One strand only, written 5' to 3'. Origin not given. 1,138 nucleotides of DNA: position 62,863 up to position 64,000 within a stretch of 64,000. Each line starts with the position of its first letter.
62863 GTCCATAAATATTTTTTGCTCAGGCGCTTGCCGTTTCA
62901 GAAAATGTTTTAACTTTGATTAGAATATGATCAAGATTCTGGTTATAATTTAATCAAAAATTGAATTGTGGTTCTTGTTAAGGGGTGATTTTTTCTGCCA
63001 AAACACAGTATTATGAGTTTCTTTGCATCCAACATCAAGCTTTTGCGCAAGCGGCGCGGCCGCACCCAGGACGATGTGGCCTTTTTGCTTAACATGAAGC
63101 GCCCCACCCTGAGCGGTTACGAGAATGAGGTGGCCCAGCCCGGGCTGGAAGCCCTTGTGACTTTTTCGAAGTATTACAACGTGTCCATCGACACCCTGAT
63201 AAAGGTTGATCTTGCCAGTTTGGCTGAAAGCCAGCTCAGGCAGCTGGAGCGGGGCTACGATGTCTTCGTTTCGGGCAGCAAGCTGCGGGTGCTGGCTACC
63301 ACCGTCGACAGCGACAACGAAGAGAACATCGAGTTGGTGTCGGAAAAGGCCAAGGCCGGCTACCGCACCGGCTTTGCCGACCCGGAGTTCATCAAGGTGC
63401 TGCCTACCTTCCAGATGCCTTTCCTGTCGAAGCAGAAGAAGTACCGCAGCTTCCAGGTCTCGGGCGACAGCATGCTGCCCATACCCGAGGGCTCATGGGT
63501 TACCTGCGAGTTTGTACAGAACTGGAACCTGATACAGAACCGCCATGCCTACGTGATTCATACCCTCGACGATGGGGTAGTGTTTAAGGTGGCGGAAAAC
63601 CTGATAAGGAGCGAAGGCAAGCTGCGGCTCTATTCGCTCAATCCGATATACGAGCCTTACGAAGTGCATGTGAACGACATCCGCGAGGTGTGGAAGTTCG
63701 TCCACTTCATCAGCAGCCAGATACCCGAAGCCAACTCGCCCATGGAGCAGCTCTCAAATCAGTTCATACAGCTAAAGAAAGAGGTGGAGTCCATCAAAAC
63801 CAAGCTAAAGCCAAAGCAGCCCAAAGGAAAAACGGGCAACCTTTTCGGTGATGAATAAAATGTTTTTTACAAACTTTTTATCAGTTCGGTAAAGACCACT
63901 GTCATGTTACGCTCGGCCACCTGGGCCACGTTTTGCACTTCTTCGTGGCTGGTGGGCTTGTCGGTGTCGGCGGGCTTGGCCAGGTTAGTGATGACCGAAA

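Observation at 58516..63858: Minimal SOS-mutagenesis cassette: non-canonical LexA-like repressor divergent from an apparently active Y-family polymerase and DnaE2, with no imuA/imuB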

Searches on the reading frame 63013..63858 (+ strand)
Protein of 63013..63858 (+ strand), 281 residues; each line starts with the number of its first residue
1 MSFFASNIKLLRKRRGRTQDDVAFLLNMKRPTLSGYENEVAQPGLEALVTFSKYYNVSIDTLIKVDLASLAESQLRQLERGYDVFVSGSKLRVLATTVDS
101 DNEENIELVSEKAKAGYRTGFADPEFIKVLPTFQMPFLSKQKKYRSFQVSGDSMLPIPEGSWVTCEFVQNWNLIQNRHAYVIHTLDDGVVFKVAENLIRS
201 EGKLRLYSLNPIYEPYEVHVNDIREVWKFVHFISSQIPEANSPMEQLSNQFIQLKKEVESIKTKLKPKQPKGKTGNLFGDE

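Call 3: search_protein_families(library=pfam, proteins=[window:63013-63858:+], max_evalue=0.01)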
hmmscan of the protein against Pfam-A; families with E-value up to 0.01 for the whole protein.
window:63013-63858:+ (281 aa): 5 families
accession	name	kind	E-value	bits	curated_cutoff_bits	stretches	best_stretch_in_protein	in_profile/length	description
PF01381.28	HTH_3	-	1.3e-12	48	23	1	8-62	1-55/55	Helix-turn-helix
PF13560.12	HTH_31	-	8.9e-08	32.8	27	1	8-60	6-59/64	Helix-turn-helix domain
PF00717.28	Peptidase_S24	-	1.2e-07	31.9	23.3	1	112-220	5-105/116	Peptidase S24-like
PF12844.13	HTH_19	-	8.6e-05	22.8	30.2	1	7-64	3-60/64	Helix-turn-helix domain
PF13443.12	HTH_26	-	0.0074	17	22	0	8-64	2-59/63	Cro/C1-type HTH DNA-binding domain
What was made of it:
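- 63013..63858 (+): Non-canonical LexA-like repressor, 281 aa. It has an N-terminal HTH_3 (CI/XRE type) domain and an S24 peptidase domain. The candidate cleavage bond is A115-G116 (63355-63360), the nucleophile is S153 (63469-63471) and the general base is K192 (63586-63588). A family-specific extra C-terminal helix follows at about residues 243-264. Pfam HTH_3 and Peptidase_S24 (call 3).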

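Call 4: search_protein_families(library=ncbifam, proteins=[window:63013-63858:+], max_evalue=0.01)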
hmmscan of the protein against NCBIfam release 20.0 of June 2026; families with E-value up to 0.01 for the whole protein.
window:63013-63858:+ (281 aa): 5 families
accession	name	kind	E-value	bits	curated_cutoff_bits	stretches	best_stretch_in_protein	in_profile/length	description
NF041951.1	phage_RstR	subfamily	1.2e-10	41.6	80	1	4-66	3-65/108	RstR family transcriptional repressor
NF007271.0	PRK09726.1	equivalog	5e-05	23.2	79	1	5-59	14-68/88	type II toxin-antitoxin system antitoxin HipB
NF041575.1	antitoxPezA_Strep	equivalog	0.00011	22.3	290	1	5-60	3-58/158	type II toxin-antitoxin system antitoxin PezA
NF052239.1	antitox_spr1629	equivalog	0.00079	18.6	335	1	3-67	2-66/377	spr1629 family repressor/antitoxin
NF047948.1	male_kill_WMK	equivalog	0.0032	17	300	1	7-82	166-242/300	WO male-killing family protein Wmk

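Call 25: find_homologous_proteins(query=window:63013-63858:+, max_evalue=0.00001)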
Query window:63013-63858:+ (281 aa): 6065 proteins with E <= 0.00001 among 6923 candidates; the best 120 are listed.
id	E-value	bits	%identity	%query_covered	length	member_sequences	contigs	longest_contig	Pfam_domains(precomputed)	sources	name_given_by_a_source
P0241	6.4e-183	624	100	100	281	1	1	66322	PF00717.29,PF01381.29,PF13560.13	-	-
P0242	3.1e-176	602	96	100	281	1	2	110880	PF00717.29,PF01381.29,PF13560.13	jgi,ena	-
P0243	1.2e-174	597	95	100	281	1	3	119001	PF00717.29,PF01381.29,PF13560.13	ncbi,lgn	-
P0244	5.1e-171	585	94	100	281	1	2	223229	PF12844.14,PF00717.29,PF01381.29,PF13560.13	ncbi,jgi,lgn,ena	-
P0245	5.4e-170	582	93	100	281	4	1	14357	PF12844.14,PF00717.29,PF01381.29,PF13560.13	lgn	-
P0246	2.0e-167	573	91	100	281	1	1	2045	PF12844.14,PF00717.29,PF01381.29,PF13560.13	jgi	jgi:phage repressor protein C with HTH and peptisase S24 domain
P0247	2.0e-167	573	92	99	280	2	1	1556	PF00717.29,PF01381.29,PF13560.13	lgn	-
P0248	2.2e-167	573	91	100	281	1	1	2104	PF12844.14,PF00717.29,PF01381.29,PF13560.13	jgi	jgi:transcriptional regulator with XRE-family HTH domain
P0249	1.3e-166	571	91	100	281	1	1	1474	PF00717.29,PF01381.29,PF13560.13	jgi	jgi:transcriptional regulator with XRE-family HTH domain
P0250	1.4e-163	561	89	100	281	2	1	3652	PF00717.29,PF01381.29,PF13560.13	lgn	-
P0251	2.4e-163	560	89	100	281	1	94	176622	PF00717.29,PF01381.29,PF13560.13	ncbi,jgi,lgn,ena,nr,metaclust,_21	ncbi:MAG: helix-turn-helix domain-containing protein [Bacteroidales bacterium]|jgi:transcriptional r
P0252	3.5e-162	556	89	100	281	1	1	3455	PF00717.29,PF01381.29,PF13560.13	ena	-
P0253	3.9e-162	556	89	100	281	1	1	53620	PF12844.14,PF00717.29,PF01381.29,PF13560.13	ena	-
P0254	1.4e-160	551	88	100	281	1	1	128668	PF12844.14,PF00717.29,PF01381.29,PF13560.13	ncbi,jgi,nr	ncbi:MAG: helix-turn-helix domain-containing protein [Bacteroides sp.]|jgi:transcriptional regulator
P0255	7.7e-156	535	85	100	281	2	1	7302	PF00717.29,PF01381.29,PF13560.13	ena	-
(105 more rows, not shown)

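Call 38: search_solved_structures(query=window:63013-63858:+, max_evalue=1, show_alignments=4)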
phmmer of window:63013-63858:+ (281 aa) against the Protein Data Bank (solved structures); distinct sequences matched with E-value up to 1: 28.
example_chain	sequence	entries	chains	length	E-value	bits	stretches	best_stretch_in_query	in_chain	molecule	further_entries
3op9_A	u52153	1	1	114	2.6e-05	27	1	4-64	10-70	Pli0006 protein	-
7t8i_A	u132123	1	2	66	3.4e-05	26.7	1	6-63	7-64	Phage element (ICEBs1)transcriptional regulator (Xre family)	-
3ivp_A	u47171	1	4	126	0.00012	24.9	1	8-97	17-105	Putative transposon-related DNA-binding protein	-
1utx_A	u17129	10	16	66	0.00018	24.3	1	5-62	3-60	CYLR2 | cytolysin regulator 2 | PUTATIVE TRANSCRIPTION REGULATOR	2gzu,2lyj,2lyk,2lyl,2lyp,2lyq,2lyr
2xiu_A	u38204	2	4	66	0.00024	23.9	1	5-62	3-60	CYLR2 | CYLR2 SYNONYM CYTOLYSIN REPRESSOR 2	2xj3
6rnz_A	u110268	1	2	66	0.0041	19.9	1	7-63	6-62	HTH-type transcriptional regulator DdrOC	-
6rnx_A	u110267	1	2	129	0.011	18.4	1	8-64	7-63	HTH-type transcriptional regulator DdrOC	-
6rmq_A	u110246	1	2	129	0.011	18.4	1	8-64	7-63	HTH-type transcriptional regulator DdrOC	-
4f8d_A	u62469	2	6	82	0.018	17.7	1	7-58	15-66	Regulatory protein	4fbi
2wiu_B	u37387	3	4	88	0.028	17.1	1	5-55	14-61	HTH-TYPE TRANSCRIPTIONAL REGULATOR HIPB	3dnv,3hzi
4yg4_A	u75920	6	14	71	0.028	17.1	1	5-54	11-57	Antitoxin HipB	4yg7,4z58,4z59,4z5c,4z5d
4yg1_A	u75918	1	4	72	0.031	17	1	4-54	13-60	Antitoxin HipB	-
5k98_B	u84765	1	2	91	0.031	17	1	5-55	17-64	Antitoxin HipB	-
4fn3_A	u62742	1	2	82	0.034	16.8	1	7-58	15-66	Regulatory protein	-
2p5t_A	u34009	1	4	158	0.039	16.6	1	5-64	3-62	Putative transcriptional regulator PezA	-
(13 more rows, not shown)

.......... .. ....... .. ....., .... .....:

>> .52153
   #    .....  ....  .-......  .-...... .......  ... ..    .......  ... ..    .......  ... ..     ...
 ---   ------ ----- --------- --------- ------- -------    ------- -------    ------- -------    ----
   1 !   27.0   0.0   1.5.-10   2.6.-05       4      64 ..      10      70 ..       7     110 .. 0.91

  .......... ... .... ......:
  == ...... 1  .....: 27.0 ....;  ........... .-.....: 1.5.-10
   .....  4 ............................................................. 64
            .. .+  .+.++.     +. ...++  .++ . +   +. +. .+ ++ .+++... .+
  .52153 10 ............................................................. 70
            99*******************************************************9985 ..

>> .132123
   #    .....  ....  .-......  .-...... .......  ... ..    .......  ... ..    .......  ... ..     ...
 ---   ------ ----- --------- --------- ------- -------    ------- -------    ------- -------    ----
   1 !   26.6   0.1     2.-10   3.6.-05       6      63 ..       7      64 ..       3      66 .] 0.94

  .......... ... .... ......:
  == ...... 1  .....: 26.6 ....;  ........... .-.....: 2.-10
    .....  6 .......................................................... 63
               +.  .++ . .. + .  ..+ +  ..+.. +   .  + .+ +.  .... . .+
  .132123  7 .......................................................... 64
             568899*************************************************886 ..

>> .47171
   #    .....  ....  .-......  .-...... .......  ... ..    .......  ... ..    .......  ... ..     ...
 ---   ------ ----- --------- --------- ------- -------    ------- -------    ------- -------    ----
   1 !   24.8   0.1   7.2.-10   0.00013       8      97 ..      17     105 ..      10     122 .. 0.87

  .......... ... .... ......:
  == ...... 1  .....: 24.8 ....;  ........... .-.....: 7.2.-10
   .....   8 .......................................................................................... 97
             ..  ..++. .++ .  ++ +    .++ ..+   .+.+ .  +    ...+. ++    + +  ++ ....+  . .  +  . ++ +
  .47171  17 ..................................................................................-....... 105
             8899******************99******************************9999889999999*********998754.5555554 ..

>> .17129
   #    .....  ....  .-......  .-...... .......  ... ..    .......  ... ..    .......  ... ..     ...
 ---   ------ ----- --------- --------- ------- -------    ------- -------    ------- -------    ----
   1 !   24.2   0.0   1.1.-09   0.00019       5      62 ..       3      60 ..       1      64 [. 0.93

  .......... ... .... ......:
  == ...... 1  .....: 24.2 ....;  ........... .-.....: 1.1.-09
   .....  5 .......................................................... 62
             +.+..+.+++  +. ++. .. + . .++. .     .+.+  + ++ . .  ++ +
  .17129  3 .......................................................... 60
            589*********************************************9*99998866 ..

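Call 40: search_solved_structures(query=A2, max_evalue=1, show_alignments=0)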
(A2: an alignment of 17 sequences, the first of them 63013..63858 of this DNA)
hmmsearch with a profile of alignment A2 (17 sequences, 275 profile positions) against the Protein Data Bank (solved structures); distinct sequences matched with E-value up to 1: 37.
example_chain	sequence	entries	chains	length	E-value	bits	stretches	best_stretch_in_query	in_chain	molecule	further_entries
7t8i_A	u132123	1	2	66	9e-07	31.7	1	4-63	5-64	Phage element (ICEBs1)transcriptional regulator (Xre family)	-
3op9_A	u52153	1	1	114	2.1e-06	30.5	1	2-64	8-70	Pli0006 protein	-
3ivp_A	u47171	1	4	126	6.7e-05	25.6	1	5-88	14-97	Putative transposon-related DNA-binding protein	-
2xiu_A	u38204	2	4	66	0.00014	24.5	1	6-60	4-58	CYLR2 | CYLR2 SYNONYM CYTOLYSIN REPRESSOR 2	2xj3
1utx_A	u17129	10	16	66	0.00016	24.3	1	6-59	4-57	CYLR2 | cytolysin regulator 2 | PUTATIVE TRANSCRIPTION REGULATOR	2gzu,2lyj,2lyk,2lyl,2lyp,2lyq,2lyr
2p5t_A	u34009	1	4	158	0.0003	23.5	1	4-64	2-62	Putative transcriptional regulator PezA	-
4yg4_A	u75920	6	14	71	0.00042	23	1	4-51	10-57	Antitoxin HipB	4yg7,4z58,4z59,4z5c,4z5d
4yg1_A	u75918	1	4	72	0.00046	22.9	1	4-51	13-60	Antitoxin HipB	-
5k98_B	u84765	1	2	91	0.00053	22.6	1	4-58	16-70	Antitoxin HipB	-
4z5h_A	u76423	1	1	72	0.00056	22.6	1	4-51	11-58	Antitoxin HipB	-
2wiu_B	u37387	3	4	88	0.0006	22.5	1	4-54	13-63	HTH-TYPE TRANSCRIPTIONAL REGULATOR HIPB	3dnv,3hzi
4f8d_A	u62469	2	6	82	0.0014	21.3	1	5-58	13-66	Regulatory protein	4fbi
9sf2_A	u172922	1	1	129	0.0017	21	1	6-86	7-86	Transcriptional regulator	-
4ia8_A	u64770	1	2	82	0.005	19.5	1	5-58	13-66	Regulatory protein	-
4fn3_A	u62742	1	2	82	0.0057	19.3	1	5-58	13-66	Regulatory protein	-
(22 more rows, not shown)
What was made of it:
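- On Bacteroidetes non-canonical LexA: PDB hits are Xre/CI-type HTH proteins (calls 38, 40).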

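Call 46: predict_structure(alignment_id=A2)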
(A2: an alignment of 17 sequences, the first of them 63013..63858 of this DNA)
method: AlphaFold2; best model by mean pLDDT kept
length: 281 residues; sequences in the alignment: 17
mean_pLDDT: 57.0   pTM: 0.37
mean pLDDT of the five models: 57.0, 52.2, 50.3, 50.1, 45.7
residues with pLDDT >= 90: 0; 70-90: 79; 50-70: 96; < 50: 106
segments of 3 or more residues with pLDDT < 50: 81-141, 150-156, 209-213, 231-242, 244-246, 267-277, 279-281
pLDDT, mean of each block of 10 residues (from residue 1): 76 84 82 77 62 67 69 61 38 33 33 31 30 31 54 50 62 65 61 69 69 64 70 40 49 69 58 45 34
secondary structure, 60 per line:
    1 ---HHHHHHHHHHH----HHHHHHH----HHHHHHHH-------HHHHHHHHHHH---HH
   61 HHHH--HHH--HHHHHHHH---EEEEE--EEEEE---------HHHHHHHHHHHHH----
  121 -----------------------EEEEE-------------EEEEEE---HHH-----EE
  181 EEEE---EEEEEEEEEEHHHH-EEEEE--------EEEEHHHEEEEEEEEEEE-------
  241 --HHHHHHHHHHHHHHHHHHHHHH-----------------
elements in order: H4-14 H19-25 H30-37 H45-55 H59-64 H72-79 E83-87 E90-94 H104-116 E144-148 E162-167 E179-184 E188-197 H198-201 E203-207 E216-219 E223-233 H243-264
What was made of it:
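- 63013..63858 (+): The AF2 model has low confidence (pLDDT 57) but shows a helix at 243-264 (call 46).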

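Call 71: find_related_loci(query=A2, collection=viral_contigs, flank=6000)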
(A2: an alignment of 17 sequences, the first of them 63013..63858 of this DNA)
Query A2 (281 aa) in viral_contigs; peptide patterns used: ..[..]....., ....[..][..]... (x = any residue, [..] = any of these).
31 stretches matched a pattern; 3 encode a relative of the query (tblastn E <= 1e-3); 3 distinct loci.
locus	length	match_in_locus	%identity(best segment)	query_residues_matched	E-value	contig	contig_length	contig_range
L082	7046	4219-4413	42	1-65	7e-13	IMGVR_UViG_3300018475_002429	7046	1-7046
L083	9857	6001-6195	42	1-65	8e-13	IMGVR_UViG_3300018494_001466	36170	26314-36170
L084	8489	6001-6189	46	1-63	2e-12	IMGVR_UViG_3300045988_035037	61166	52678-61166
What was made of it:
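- In 2.9 million viral contigs only 3 hits were found, and all match the HTH domain only (call 71).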

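Call 72: search_protein_families(library=phrogs, proteins=[window:63013-63858:+], max_evalue=0.001)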
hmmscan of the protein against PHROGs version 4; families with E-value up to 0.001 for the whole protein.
window:63013-63858:+ (281 aa): 7 families
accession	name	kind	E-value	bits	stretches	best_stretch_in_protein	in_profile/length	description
phrog_4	-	transcription regulation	1.2e-18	68.3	1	4-235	137-338/400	transcriptional repressor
phrog_8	-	transcription regulation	1.1e-12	49.1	1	1-63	74-136/346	transcriptional regulator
phrog_3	-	transcription regulation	2.7e-08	35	1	1-68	86-151/430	transcriptional repressor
phrog_2439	-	transcription regulation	7.2e-08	32.7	1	3-66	7-70/367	transcriptional regulator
phrog_2967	-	transcription regulation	2.5e-05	24.9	1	4-66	11-73/225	transcriptional regulator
phrog_2104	-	unknown function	0.00029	22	0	6-48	42-84/103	-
phrog_6201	-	transcription regulation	0.00044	21.1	1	140-225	24-104/121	CI-like repressor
